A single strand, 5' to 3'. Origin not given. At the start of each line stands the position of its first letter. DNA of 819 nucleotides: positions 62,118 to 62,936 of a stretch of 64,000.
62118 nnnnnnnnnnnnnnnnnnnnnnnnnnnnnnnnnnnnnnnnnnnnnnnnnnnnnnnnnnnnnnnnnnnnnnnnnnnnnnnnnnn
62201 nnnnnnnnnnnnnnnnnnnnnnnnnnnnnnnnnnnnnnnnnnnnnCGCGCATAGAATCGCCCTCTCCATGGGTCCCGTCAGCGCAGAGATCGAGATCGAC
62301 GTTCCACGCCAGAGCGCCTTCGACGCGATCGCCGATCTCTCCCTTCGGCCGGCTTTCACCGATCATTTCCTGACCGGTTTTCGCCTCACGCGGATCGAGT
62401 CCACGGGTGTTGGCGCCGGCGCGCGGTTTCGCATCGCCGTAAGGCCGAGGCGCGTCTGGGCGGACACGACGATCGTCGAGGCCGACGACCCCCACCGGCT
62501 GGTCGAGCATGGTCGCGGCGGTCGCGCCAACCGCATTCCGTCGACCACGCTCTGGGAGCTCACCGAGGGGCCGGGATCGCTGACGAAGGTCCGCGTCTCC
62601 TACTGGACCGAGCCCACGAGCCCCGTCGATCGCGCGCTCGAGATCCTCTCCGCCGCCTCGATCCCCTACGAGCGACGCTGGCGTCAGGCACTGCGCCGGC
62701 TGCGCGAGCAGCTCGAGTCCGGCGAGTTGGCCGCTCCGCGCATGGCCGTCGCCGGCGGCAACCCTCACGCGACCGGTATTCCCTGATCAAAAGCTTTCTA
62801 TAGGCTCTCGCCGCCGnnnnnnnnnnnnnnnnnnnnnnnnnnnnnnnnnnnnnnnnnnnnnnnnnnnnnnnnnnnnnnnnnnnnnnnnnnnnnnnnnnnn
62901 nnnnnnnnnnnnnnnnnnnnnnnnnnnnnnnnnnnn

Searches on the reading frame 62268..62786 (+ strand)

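Call 88: search_protein_families(library=pfam, proteins=[window:62268-62786:+], max_evalue=0.00001)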
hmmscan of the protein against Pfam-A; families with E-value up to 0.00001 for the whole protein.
window:62268-62786:+ (172 aa): 1 family
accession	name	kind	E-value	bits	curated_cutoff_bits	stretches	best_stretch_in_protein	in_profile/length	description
PF10604.15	Polyketide_cyc2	-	3.5e-08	34.3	27.4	1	4-150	4-142/142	Polyketide cyclase / dehydrase and lipid transport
